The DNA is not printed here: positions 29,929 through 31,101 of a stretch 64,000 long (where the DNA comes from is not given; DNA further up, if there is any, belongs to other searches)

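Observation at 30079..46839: Expanded pseudaminic-acid-type nonulosonate cluster carrying an unusually large, non-canonical tailoring set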

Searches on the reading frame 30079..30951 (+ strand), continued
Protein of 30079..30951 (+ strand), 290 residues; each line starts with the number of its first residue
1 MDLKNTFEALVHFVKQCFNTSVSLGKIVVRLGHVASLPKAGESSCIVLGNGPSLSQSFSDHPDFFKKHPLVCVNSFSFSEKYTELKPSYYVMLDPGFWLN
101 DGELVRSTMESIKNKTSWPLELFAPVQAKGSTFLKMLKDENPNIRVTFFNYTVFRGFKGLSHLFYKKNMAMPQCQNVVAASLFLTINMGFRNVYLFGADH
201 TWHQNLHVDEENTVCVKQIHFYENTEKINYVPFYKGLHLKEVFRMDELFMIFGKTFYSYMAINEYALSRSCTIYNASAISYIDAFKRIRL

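Call 59: find_encoding_contigs(protein=P0048, flank=10000, max_places=1)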
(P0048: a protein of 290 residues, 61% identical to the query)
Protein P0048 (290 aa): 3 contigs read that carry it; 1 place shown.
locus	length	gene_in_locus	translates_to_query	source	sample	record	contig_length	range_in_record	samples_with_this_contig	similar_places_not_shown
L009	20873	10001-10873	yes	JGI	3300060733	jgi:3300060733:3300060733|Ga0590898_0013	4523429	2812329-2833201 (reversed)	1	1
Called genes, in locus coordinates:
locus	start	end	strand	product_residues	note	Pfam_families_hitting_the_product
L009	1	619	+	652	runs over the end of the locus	PF00535:Glycos_transf_2, PF13641:Glyco_tranf_2_3, PF13632:Glyco_trans_2_3 (weak), PF13727:CoA_binding_3 (weak)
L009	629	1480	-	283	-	PF00691:OmpA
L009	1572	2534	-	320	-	PF20030:bpMoxR, PF07726:AAA_3, PF07728:AAA_5, PF17863:AAA_lid_2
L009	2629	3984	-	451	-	PF13623:SurA_N_2 (weak), PF13624:SurA_N_3, PF09312:SurA_N (weak), PF13145:Rotamase_2 (weak), PF13616:Rotamase_3, PF00639:Rotamase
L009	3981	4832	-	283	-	-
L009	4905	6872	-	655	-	PF13145:Rotamase_2 (weak), PF13616:Rotamase_3, PF00639:Rotamase, PF13616:Rotamase_3, PF13145:Rotamase_2 (weak)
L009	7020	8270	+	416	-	PF14870:PSII_BNR, PF18962:Por_Secre_tail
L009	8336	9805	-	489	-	PF00478:IMPDH, PF00571:CBS, PF01070:FMN_dh, PF03060:NMO, PF04131:NanE (weak), PF01645:Glu_synthase (weak)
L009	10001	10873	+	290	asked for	PF01973:MptE-like (weak)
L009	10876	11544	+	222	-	PF25084:LbH_EIF2B (faint), PF00132:Hexapep, PF14602:Hexapep_2 (weak)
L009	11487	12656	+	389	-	PF13385:Laminin_G_3, PF18962:Por_Secre_tail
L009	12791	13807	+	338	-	PF00106:adh_short (weak), PF01073:3Beta_HSD, PF01370:Epimerase, PF02719:Polysacc_synt_2, PF04321:RmlD_sub_bind, PF07993:NAD_binding_4, PF16363:GDP_Man_Dehyd, PF13460:NAD_binding_10, +2 more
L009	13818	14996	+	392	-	PF00155:Aminotran_1_2, PF01041:DegT_DnrJ_EryC1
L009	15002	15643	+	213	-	PF13489:Methyltransf_23, PF13847:Methyltransf_31, PF08241:Methyltransf_11, PF08242:Methyltransf_12 (weak), PF13649:Methyltransf_25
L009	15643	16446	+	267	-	-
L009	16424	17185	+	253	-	PF02348:CTP_transf_3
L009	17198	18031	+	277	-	PF05721:PhyH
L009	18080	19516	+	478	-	PF13302:Acetyltransf_3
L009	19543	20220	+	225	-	PF21553:Formyl_trans_C_2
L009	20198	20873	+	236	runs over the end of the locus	PF02585:PIG-L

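Call 62: search_protein_families(library=ncbifam, proteins=[L008:13783-14835:-, L008:10894-11583:-, L009:15643-16446:+, L009:16424-17185:+, L009:19543-20220:+, L009:18080-19516:+, L008:16578-17576:-, L008:15427-16575:-], max_evalue=1e-8)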
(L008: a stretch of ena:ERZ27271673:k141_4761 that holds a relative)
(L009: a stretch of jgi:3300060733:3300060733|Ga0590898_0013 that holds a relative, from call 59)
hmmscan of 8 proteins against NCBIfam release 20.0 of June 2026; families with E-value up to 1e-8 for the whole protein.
L008:13783-14835:- (350 aa): 2 families
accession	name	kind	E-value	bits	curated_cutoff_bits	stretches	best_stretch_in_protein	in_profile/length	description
TIGR03569.1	NeuB_NnaB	equivalog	3.9e-149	496.1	399.65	1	19-348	1-329/329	N-acetylneuraminate synthase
TIGR03586.1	PseI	equivalog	1.3e-82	277.6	340.25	1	19-345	2-324/327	pseudaminic acid synthase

L008:10894-11583:- (229 aa): 4 families
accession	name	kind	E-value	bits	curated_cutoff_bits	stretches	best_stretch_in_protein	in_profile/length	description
TIGR03584.1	PseF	equivalog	1.7e-41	142.3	205.7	1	6-223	2-219/222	pseudaminic acid cytidylyltransferase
NF003952.0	PRK05450.1-5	subfamily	5.8e-11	42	193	1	4-126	3-117/250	3-deoxy-manno-octulosonate cytidylyltransferase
NF003950.0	PRK05450.1-3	subfamily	4.8e-10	39.2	234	1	4-65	3-64/248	3-deoxy-manno-octulosonate cytidylyltransferase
NF009905.0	PRK13368.1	subfamily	2.2e-09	37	255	1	4-67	3-66/243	3-deoxy-manno-octulosonate cytidylyltransferase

L009:15643-16446:+ (267 aa): 0 families

L009:16424-17185:+ (253 aa): 3 families
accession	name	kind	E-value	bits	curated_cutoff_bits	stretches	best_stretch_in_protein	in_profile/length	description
NF003952.0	PRK05450.1-5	subfamily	2.5e-13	49.7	193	1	17-132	4-121/250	3-deoxy-manno-octulosonate cytidylyltransferase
NF009905.0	PRK13368.1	subfamily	4.1e-13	49.2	255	1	18-141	5-126/243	3-deoxy-manno-octulosonate cytidylyltransferase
NF003948.0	PRK05450.1-1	equivalog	3.5e-09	36.2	281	0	18-125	8-118/248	3-deoxy-manno-octulosonate cytidylyltransferase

L009:19543-20220:+ (225 aa): 2 families
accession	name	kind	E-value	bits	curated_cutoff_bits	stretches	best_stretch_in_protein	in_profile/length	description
NF005998.1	PRK08125.1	equivalog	2.1e-13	49.5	777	1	39-216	68-253/649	bifunctional UDP-4-amino-4-deoxy-L-arabinose formyltransferase/UDP-glucuronic acid oxidase ArnA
NF005414.0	PRK06988.1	equivalog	4e-11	42.4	316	1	39-216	70-255/311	formyltransferase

L009:18080-19516:+ (478 aa): 2 families
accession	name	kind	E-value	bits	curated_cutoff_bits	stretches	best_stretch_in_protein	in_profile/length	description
TIGR03590.1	PseG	equivalog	2.9e-52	178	153.55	1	1-257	15-275/280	UDP-2,4-diacetamido-2,4,6-trideoxy-beta-L-altropyranose hydrolase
TIGR03585.1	PseH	equivalog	1.5e-11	44.7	93.1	1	329-461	4-137/156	UDP-4-amino-4,6-dideoxy-N-acetyl-beta-L-altrosamine N-acetyltransferase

L008:16578-17576:- (332 aa): 27 families (the best 25 are shown)
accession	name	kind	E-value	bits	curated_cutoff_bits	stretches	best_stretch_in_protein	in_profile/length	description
TIGR04180.1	EDH_00030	hypoth_equivalog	1.6e-152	506.7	475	1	8-304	1-297/297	NAD-dependent 4,6-dehydratase LegB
TIGR01181.1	dTDP_gluc_dehyt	equivalog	1.7e-51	175.2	365.1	1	7-319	1-314/321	dTDP-glucose 4,6-dehydratase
TIGR01179.1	galE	equivalog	1.8e-35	122.3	262.3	1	7-318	1-327/332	UDP-glucose 4-epimerase GalE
NF007490.0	PRK10084.1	subfamily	5.2e-31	107.9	649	1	7-323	2-341/361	dTDP-glucose 4,6-dehydratase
TIGR02622.1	CDP_4_6_dhtase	equivalog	1.6e-29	103.1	278.45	1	4-319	3-333/352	CDP-glucose 4,6-dehydratase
NF007582.0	PRK10217.1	equivalog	1.8e-29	103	698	1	6-317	2-332/355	dTDP-glucose 4,6-dehydratase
TIGR03466.1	HpnA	hypoth_equivalog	2.1e-28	99.2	367.65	1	7-266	2-249/327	hopanoid-associated sugar epimerase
NF011728.1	PRK15181.1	equivalog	3.9e-28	98.5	760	1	3-317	13-338/348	Vi polysaccharide biosynthesis UDP-N-acetylglucosaminuronic acid C-4 epimerase TviC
TIGR01472.1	gmd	equivalog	2.7e-25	89.3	415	1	7-309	2-331/342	GDP-mannose 4,6-dehydratase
NF007956.0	PRK10675.1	subfamily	8.4e-23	81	394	1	7-188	2-186/338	UDP-glucose 4-epimerase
NF047922.1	GDPFucSynFcl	equivalog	3.4e-22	79.3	500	1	90-318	67-303/308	GDP-L-fucose synthase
NF043036.1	ErythonDh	equivalog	5.9e-21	75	325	1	7-206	2-207/321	D-erythronate dehydrogenase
NF042423.1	oxyalk_red_Shew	equivalog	9.9e-21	74.1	580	1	4-227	7-216/331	2-alkyl-3-oxoalkanoate reductase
TIGR03589.1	PseB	equivalog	1.1e-20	73.9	407.75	1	3-263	2-244/324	UDP-N-acetylglucosamine 4,6-dehydratase (inverting)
NF052578.1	StrlDmthSdmBMthl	equivalog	1.7e-17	64.2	600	1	9-263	4-245/328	sterol demethylase protein SdmB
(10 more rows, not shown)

L008:15427-16575:- (382 aa): 7 families
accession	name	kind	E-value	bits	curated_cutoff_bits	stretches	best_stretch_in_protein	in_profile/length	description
TIGR04181.1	NHT_00031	hypoth_equivalog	2.5e-160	533.2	420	1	21-378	1-359/359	LegC family aminotransferase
TIGR03588.1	PseC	equivalog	2.3e-59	201.2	423.5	1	34-376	15-359/380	UDP-4-amino-4,6-dideoxy-N-acetyl-beta-L-altrosamine transaminase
NF008658.2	PRK11658.1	equivalog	4.6e-41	140.7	631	1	19-376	3-356/379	UDP-4-amino-4-deoxy-L-arabinose aminotransferase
NF008687.0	PRK11706.1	equivalog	6.4e-41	140.4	375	1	21-376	2-353/375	dTDP-4-amino-4,6-dideoxygalactose transaminase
TIGR04427.1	PLP_DesI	equivalog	2.8e-39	135.4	650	1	39-377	41-363/390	dTDP-4-dehydro-6-deoxyglucose aminotransferase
TIGR02379.1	ECA_wecE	subfamily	6.6e-33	114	434.85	1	20-341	1-317/376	dTDP-4-amino-4,6-dideoxy-D-glucose transaminase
NF011936.0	PRK15407.1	equivalog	2.8e-31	108.7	423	1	18-238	34-245/440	lipopolysaccharide biosynthesis protein RfbH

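Call 66: find_encoding_contigs(protein=P0056, flank=10000, max_places=1)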
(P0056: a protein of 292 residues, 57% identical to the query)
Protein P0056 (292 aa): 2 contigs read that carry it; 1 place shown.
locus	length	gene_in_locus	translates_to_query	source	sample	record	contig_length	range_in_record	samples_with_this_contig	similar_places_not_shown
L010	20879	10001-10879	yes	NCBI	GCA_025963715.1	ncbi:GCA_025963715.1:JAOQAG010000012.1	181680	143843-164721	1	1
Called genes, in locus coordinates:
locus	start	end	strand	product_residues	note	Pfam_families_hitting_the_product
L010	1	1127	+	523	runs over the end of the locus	-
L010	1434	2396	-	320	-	PF20030:bpMoxR, PF07726:AAA_3, PF07728:AAA_5, PF17863:AAA_lid_2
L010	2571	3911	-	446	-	PF13623:SurA_N_2 (weak), PF13624:SurA_N_3, PF09312:SurA_N (weak), PF13145:Rotamase_2, PF13616:Rotamase_3, PF00639:Rotamase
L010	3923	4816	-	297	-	-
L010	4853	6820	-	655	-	PF13616:Rotamase_3, PF00639:Rotamase, PF13616:Rotamase_3, PF13145:Rotamase_2 (weak)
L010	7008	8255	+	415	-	PF14870:PSII_BNR, PF18962:Por_Secre_tail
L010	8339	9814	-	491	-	PF00478:IMPDH, PF00571:CBS, PF01070:FMN_dh, PF03060:NMO, PF04131:NanE (weak), PF01645:Glu_synthase (weak)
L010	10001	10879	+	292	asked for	PF01973:MptE-like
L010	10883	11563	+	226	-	PF00132:Hexapep, PF14602:Hexapep_2 (weak)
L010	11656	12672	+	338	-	PF00106:adh_short (weak), PF01073:3Beta_HSD, PF01370:Epimerase, PF02719:Polysacc_synt_2, PF04321:RmlD_sub_bind, PF07993:NAD_binding_4, PF16363:GDP_Man_Dehyd, PF13460:NAD_binding_10, +2 more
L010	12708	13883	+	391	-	PF01041:DegT_DnrJ_EryC1, PF00155:Aminotran_1_2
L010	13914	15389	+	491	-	PF03062:MBOAT, PF13813:MBOAT_2 (weak)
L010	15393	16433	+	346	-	-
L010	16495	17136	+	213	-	PF13489:Methyltransf_23, PF13847:Methyltransf_31, PF08241:Methyltransf_11, PF08242:Methyltransf_12 (weak), PF13649:Methyltransf_25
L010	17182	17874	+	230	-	PF02348:CTP_transf_3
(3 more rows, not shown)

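Call 67: find_encoding_contigs(protein=P0075, flank=10000, max_places=1)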
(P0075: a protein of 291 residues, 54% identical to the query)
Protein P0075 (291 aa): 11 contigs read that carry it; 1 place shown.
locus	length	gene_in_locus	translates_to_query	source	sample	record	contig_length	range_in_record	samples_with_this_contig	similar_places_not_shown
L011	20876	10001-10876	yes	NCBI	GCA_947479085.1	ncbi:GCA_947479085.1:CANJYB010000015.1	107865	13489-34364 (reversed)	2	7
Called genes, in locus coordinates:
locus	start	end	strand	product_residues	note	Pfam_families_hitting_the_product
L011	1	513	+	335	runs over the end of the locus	PF01408:GFO_IDH_MocA, PF22725:GFO_IDH_MocA_C3, PF02894:GFO_IDH_MocA_C (weak)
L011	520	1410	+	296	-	-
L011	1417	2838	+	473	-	PF13727:CoA_binding_3, PF02397:Bac_transf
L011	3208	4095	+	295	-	PF01210:NAD_Gly3P_dh_N (weak), PF02737:3HCDH_N, PF03446:NAD_binding_2 (weak), PF00725:3HCDH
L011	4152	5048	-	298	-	PF00763:THF_DHG_CYH, PF02882:THF_DHG_CYH_C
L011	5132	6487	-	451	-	PF02881:SRP54_N, PF06414:Zeta_toxin (faint), PF00448:SRP54, PF02978:SRP_SPB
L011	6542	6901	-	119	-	PF13431:TPR_17 (faint), PF00515:TPR_1 (weak), PF07719:TPR_2 (faint), PF13181:TPR_8 (faint), PF13414:TPR_11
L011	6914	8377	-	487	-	PF01943:Polysacc_synt (weak)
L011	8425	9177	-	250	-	PF00535:Glycos_transf_2, PF10111:Glyco_tranf_2_2 (weak), PF13641:Glyco_tranf_2_3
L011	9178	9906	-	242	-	PF05050:Methyltransf_21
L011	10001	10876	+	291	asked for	PF01973:MptE-like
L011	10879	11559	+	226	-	PF00132:Hexapep, PF14602:Hexapep_2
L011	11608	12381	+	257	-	PF01925:TauE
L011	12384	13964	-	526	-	PF25293:Beta-prop_EMC1_N (faint), PF06739:SBBP (weak)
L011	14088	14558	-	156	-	-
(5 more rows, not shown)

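Call 71: predict_structure(alignment_id=A3)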
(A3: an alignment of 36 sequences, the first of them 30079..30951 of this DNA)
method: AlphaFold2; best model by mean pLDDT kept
length: 290 residues; sequences in the alignment: 36
mean_pLDDT: 93.2   pTM: 0.91
mean pLDDT of the five models: 93.2, 91.8, 91.1, 91.0, 88.8
residues with pLDDT >= 90: 240; 70-90: 49; 50-70: 1; < 50: 0
segments of 3 or more residues with pLDDT < 50: none
pLDDT, mean of each block of 10 residues (from residue 1): 87 95 94 85 96 94 96 94 97 90 92 97 94 94 95 94 95 92 98 96 90 92 85 87 92 94 97 96 94
secondary structure, 60 per line:
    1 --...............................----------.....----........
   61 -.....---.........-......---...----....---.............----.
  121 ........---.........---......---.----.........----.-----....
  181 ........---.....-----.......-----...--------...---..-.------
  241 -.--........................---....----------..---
elements in order: H3-33 E44-48 H53-60 H62-66 E70-73 H74-78 H80-85 E89-91 H96-99 H103-115 E120-125 H132-140 E144-149 H158-166 H177-188 E192-196 H202-205 E206-208 E214-216 H245-268 E272-275
